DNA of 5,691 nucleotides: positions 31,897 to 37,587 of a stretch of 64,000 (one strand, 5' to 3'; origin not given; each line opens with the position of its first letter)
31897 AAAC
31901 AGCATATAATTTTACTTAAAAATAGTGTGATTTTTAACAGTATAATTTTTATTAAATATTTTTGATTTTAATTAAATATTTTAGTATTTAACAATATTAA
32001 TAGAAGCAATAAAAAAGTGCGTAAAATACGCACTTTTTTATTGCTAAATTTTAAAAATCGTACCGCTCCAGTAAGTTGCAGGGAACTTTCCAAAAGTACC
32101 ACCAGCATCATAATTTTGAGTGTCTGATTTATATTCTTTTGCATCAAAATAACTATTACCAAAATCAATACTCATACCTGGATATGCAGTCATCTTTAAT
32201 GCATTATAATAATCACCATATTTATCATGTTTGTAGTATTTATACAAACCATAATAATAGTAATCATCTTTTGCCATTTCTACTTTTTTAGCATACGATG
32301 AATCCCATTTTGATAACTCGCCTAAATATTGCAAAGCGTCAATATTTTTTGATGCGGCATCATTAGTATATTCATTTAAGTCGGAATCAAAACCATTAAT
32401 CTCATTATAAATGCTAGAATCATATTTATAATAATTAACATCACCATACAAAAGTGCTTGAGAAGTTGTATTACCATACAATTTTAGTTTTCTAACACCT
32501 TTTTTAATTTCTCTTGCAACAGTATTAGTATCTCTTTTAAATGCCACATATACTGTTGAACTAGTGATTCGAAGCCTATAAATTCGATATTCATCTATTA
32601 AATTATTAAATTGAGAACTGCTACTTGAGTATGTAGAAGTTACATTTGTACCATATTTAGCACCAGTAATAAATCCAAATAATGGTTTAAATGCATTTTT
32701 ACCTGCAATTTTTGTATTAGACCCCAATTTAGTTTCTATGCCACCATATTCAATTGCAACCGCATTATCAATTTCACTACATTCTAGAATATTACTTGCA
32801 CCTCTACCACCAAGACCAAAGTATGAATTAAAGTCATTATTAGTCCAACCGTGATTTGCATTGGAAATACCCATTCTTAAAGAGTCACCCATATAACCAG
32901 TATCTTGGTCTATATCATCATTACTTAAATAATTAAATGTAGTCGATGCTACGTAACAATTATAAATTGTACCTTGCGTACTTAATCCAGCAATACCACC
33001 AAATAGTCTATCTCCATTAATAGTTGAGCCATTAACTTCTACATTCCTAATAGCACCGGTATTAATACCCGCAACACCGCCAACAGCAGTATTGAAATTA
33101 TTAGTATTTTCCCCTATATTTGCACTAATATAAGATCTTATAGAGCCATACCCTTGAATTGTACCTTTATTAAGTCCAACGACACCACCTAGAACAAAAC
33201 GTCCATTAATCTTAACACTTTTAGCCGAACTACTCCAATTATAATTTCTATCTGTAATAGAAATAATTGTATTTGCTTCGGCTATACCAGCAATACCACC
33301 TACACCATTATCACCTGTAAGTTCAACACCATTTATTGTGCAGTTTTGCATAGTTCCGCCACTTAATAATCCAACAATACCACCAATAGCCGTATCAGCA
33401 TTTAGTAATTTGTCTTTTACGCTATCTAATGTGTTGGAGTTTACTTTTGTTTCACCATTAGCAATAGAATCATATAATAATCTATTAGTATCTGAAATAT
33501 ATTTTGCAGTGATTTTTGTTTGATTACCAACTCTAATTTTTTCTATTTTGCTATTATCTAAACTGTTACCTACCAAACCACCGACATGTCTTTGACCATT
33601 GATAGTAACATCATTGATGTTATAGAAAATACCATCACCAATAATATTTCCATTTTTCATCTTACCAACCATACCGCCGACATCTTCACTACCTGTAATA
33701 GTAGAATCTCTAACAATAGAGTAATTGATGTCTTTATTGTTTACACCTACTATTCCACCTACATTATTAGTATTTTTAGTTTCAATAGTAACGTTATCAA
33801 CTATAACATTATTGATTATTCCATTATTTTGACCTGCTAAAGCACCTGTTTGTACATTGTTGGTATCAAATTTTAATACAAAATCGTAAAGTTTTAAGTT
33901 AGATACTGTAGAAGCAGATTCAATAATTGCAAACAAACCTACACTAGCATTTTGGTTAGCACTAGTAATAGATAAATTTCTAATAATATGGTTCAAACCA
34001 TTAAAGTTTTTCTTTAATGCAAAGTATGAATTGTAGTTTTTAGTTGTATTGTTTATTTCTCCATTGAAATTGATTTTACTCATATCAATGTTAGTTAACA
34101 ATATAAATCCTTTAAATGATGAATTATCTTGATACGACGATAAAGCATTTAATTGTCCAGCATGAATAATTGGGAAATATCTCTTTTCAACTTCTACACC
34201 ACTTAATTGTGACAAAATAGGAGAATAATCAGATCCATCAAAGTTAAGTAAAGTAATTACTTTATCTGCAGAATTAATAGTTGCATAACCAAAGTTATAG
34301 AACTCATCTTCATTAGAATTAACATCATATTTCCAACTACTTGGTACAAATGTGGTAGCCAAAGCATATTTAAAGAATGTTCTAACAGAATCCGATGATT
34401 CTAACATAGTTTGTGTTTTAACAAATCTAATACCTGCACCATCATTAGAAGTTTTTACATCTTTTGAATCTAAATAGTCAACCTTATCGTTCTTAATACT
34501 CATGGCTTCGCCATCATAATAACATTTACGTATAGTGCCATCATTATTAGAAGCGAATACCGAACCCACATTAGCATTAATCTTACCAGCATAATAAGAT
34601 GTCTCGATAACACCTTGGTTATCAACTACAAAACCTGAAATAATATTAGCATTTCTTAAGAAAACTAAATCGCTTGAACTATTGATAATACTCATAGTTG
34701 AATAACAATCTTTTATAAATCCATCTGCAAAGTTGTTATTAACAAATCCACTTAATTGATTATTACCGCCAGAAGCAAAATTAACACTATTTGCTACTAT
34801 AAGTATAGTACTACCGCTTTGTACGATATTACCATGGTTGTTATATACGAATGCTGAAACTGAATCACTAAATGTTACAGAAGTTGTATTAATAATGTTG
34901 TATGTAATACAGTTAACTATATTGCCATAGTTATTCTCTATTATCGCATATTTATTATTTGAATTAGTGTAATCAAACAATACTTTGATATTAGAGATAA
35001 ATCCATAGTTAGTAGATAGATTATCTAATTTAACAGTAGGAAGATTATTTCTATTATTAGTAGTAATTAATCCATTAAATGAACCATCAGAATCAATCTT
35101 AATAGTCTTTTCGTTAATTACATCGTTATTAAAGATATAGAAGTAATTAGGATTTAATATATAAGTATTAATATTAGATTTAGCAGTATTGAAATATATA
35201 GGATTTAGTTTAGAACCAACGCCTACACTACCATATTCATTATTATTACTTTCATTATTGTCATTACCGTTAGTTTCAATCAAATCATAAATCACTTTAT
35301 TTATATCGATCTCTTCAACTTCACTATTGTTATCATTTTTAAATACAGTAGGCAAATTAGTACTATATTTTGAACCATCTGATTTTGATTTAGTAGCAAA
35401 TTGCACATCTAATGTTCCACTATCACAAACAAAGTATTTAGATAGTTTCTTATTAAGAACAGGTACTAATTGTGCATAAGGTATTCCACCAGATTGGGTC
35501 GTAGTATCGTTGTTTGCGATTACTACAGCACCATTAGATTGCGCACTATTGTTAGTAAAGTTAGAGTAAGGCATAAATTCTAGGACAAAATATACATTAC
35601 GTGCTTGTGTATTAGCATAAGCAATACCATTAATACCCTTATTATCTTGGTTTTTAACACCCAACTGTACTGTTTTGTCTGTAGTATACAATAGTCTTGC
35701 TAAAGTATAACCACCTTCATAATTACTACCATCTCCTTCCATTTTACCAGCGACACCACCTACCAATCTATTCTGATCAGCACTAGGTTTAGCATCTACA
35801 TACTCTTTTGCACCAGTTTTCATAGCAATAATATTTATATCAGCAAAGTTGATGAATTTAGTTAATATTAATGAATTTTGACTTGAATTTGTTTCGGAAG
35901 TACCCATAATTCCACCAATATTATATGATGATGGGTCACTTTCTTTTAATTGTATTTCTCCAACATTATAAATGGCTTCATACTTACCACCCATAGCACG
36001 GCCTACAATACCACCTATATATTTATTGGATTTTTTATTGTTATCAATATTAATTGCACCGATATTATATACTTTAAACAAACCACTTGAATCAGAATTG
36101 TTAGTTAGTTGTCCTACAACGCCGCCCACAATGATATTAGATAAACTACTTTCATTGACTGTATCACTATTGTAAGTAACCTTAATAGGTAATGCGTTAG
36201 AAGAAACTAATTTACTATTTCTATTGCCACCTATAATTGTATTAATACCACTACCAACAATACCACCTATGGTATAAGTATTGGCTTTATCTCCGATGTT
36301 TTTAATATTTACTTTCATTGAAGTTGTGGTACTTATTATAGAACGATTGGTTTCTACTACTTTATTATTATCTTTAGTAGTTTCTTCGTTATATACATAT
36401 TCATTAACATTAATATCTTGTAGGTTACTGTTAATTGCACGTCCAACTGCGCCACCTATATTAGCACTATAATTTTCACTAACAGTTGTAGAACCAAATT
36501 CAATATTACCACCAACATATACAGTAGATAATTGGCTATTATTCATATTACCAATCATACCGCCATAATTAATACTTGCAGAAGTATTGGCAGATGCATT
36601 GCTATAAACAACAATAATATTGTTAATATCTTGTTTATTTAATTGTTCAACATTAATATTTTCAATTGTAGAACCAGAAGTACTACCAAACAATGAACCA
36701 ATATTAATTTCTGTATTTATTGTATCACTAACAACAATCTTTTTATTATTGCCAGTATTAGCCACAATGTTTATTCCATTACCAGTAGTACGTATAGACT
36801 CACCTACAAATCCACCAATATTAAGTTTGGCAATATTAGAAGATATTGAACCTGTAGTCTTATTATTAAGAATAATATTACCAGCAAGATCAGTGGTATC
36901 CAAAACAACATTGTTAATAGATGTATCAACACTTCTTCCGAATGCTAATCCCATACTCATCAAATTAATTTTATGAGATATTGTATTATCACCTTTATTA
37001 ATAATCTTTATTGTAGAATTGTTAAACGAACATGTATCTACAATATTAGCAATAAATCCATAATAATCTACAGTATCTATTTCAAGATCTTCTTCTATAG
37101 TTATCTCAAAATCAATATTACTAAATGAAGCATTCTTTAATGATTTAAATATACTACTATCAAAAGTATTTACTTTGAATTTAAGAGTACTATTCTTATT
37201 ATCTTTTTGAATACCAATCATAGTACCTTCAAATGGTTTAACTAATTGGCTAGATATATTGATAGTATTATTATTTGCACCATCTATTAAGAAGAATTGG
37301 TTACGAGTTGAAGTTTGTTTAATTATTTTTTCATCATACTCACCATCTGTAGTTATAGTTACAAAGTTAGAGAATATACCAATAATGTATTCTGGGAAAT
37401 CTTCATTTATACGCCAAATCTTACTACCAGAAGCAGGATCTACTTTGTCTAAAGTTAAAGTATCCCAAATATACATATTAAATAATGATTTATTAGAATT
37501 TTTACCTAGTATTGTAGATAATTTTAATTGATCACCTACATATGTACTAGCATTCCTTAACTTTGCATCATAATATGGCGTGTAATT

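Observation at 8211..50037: Two tandem giant lipoprotein genes (about 7,738 and 5,991 codons) fill 64% of the window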

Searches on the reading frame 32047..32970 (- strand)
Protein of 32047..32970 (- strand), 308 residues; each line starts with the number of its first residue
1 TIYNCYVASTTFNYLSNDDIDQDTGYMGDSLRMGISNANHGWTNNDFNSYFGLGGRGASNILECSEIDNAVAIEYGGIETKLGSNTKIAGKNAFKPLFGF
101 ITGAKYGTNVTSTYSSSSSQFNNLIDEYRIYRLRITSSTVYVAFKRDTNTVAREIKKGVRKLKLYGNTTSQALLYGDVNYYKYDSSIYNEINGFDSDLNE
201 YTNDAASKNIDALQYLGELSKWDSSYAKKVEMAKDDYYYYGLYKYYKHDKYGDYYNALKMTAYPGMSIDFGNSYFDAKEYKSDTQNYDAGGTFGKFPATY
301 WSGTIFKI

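Call 98: search_solved_structures(query=A5, max_evalue=1)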
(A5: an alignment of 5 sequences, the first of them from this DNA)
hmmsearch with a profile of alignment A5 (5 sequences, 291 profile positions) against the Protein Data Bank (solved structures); distinct sequences matched with E-value up to 1: 1.
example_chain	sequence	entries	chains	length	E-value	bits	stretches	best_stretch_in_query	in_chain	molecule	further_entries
5hmn_A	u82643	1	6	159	0.36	13.5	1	43-78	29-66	AAC3-I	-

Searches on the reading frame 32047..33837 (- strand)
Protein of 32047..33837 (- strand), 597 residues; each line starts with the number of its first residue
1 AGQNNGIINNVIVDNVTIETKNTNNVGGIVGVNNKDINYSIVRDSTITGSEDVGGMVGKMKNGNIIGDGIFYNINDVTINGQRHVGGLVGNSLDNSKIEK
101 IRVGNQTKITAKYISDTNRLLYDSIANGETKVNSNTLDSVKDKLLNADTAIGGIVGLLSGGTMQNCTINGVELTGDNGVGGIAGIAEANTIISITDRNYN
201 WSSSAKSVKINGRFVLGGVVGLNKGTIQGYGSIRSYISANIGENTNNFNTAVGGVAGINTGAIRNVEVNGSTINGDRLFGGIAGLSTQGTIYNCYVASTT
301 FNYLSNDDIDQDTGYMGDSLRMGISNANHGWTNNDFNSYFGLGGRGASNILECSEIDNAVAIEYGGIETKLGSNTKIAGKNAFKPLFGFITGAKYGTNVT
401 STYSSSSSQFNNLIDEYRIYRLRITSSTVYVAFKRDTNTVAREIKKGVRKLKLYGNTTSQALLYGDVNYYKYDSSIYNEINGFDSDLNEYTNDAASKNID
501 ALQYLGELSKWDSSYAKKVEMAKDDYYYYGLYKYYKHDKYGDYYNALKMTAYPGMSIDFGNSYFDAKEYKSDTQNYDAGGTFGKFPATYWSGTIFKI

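Call 19: search_protein_families(library=pfam, proteins=[window:32047-33837:-], max_evalue=1)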
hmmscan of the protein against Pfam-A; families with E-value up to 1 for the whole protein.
window:32047-33837:- (597 aa): 1 family
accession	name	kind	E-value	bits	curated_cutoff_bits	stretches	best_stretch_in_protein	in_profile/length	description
PF07581.17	Glug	-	2.2e-08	34.4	20.5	4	249-274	2-28/28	The GLUG motif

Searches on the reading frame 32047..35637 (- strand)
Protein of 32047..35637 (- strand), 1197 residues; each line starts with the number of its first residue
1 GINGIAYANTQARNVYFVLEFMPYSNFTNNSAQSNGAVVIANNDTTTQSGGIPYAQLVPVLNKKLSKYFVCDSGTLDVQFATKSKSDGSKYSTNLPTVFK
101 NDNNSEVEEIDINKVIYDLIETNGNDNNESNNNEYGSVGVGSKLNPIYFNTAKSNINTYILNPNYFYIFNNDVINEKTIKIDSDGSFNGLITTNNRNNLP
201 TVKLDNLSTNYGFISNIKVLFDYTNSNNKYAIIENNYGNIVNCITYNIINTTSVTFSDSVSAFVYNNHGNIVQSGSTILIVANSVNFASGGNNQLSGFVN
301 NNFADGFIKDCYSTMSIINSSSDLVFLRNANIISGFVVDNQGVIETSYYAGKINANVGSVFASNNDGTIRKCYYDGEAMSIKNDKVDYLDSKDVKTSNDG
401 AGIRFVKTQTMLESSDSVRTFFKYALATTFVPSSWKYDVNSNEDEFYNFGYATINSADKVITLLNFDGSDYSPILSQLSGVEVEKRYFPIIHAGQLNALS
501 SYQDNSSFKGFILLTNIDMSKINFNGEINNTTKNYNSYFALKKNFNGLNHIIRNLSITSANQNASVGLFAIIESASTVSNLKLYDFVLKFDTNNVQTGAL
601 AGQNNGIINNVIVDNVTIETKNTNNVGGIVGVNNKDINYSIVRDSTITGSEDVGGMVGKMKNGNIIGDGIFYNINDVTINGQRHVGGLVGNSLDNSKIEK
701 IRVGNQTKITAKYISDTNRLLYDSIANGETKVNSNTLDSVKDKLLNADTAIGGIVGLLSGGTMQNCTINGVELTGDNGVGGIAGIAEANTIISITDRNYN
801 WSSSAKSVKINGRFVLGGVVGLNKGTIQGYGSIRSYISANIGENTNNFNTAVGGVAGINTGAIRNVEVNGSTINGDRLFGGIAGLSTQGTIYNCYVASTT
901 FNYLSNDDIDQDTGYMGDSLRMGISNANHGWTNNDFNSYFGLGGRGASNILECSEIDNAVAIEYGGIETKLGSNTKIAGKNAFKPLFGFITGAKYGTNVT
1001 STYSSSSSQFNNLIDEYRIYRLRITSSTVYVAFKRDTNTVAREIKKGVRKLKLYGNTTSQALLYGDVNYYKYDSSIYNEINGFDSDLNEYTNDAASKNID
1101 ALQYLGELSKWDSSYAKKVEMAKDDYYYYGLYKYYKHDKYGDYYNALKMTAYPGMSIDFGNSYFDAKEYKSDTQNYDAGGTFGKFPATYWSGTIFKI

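Call 107: find_homologous_proteins(query=window:32047-35637:-, max_evalue=0.001)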
Query window:32047-35637:-: 8000 candidates shared short words with the query, none scored E <= 0.001.

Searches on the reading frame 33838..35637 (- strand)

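Call 19: search_protein_families(library=pfam, proteins=[window:33838-35637:-], max_evalue=1)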
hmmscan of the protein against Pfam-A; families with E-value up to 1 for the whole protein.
window:33838-35637:- (600 aa): 1 family
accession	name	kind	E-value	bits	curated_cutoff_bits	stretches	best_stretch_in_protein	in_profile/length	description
PF09223.17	ZinT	-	0.021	15.1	27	1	66-127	29-90/181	ZinT (YodA) periplasmic lipocalin-like zinc-recruitment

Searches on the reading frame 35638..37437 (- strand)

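Call 19: search_protein_families(library=pfam, proteins=[window:35638-37437:-], max_evalue=1)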
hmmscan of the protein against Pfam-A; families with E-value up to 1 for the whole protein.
window:35638-37437:- (600 aa): 1 family
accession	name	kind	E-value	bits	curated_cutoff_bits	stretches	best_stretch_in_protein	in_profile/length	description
PF16257.11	UxaE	-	0.055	12.6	27.1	0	213-306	3-100/475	tagaturonate epimerase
